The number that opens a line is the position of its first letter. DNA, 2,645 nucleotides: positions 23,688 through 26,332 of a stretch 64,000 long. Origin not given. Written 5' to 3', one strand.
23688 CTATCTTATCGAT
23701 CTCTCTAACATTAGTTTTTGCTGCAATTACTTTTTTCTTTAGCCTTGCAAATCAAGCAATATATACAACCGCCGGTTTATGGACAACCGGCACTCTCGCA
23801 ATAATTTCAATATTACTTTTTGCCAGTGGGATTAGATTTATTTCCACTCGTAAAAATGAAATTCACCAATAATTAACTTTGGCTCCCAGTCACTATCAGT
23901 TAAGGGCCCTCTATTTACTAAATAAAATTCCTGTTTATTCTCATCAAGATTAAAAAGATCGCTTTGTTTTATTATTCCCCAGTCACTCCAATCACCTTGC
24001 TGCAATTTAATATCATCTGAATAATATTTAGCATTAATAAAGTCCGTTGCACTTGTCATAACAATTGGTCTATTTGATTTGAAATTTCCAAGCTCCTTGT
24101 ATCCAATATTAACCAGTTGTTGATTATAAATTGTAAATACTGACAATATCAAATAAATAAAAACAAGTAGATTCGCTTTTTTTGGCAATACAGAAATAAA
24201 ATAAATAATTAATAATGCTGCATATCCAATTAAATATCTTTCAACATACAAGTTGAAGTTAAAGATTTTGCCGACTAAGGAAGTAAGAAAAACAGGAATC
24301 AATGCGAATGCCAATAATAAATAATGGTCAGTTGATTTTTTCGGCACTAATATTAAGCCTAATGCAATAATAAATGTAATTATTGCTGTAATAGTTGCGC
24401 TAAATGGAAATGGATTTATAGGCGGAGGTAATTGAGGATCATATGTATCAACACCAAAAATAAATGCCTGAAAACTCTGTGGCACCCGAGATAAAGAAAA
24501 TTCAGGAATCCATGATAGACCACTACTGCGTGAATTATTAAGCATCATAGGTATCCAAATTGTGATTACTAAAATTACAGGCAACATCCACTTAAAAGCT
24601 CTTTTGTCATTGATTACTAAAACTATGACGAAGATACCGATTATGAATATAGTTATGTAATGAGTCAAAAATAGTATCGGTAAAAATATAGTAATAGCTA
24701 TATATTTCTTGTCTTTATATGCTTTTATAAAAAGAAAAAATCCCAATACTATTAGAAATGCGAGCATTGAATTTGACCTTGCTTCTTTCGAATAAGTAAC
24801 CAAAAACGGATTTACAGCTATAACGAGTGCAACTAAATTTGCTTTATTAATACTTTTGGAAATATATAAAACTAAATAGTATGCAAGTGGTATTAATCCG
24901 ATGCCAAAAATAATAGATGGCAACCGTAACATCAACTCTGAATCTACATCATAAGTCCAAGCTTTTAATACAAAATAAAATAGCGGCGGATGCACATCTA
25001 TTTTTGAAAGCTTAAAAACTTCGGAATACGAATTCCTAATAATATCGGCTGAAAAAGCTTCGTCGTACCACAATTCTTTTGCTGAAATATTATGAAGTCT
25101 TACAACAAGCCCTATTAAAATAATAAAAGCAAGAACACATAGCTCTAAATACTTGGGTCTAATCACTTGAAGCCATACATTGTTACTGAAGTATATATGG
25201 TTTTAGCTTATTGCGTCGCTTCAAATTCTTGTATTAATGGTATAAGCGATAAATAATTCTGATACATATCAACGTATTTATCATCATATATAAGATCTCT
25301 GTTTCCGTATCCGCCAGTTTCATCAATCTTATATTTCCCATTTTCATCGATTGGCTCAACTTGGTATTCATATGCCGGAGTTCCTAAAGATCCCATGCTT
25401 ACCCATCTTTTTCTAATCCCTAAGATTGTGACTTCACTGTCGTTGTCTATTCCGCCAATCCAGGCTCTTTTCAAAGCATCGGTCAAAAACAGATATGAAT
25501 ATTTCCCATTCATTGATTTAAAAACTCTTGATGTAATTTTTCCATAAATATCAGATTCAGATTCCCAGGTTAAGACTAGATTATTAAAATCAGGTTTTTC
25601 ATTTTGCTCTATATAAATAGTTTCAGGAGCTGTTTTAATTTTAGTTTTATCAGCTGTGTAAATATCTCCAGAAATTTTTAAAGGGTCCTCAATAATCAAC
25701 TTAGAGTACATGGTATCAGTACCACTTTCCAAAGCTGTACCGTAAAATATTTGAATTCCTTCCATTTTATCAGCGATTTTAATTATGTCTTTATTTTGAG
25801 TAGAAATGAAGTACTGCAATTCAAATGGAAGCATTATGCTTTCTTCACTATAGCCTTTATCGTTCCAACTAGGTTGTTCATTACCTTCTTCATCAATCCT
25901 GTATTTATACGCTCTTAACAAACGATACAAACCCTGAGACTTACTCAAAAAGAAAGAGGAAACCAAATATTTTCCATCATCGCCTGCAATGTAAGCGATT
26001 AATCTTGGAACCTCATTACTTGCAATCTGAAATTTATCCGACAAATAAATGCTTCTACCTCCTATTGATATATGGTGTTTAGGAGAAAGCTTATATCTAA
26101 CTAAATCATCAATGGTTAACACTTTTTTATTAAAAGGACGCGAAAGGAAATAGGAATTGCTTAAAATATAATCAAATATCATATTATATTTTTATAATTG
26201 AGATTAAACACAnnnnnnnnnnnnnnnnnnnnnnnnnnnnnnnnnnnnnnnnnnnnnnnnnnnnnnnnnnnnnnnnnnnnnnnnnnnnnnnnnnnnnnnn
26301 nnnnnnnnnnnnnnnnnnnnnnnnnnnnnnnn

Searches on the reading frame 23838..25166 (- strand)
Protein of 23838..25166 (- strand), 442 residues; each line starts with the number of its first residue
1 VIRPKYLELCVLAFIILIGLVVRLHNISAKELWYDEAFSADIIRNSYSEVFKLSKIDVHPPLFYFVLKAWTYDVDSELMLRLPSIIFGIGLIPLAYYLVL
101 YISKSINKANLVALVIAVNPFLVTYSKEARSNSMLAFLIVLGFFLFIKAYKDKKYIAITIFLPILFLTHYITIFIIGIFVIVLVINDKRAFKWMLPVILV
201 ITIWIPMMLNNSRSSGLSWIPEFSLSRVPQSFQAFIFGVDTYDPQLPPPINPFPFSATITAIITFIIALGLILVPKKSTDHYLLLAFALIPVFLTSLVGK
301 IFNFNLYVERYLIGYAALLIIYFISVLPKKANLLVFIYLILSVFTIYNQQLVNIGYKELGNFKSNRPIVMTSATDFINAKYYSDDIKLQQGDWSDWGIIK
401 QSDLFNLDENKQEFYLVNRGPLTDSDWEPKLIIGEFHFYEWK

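Call 11: search_protein_families(library=pfam, proteins=[window:23838-25166:-], max_evalue=1)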
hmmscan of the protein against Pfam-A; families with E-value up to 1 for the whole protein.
window:23838-25166:- (442 aa): 1 family
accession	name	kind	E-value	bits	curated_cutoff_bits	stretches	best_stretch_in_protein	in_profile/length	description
PF02366.24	PMT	-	3.7e-08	33.7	22.7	1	60-186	63-199/245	Dolichyl-phosphate-mannose-protein mannosyltransferase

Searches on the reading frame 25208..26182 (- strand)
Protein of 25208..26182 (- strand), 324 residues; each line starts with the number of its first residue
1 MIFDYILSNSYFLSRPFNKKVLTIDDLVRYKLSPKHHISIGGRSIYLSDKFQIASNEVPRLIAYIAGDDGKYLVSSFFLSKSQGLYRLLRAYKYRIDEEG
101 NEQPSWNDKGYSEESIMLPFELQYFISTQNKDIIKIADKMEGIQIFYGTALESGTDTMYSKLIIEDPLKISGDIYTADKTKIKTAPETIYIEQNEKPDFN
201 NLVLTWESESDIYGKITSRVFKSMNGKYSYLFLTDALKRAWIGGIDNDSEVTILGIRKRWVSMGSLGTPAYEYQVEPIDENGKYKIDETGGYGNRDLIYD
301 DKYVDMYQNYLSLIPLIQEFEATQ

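Call 11: search_protein_families(library=pfam, proteins=[window:25208-26182:-], max_evalue=1)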
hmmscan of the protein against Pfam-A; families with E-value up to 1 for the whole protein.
window:25208-26182:- (324 aa): 0 families

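Call 64: search_protein_families(library=padloc, proteins=[window:25211-26182:-], max_evalue=0.001)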
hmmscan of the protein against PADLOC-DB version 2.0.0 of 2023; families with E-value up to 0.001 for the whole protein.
window:25211-26182:- (324 aa): 0 families

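Call 65: search_protein_families(library=ncbifam, proteins=[window:25211-26182:-], max_evalue=0.1)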
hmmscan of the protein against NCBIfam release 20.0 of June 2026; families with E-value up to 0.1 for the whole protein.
window:25211-26182:- (324 aa): 0 families
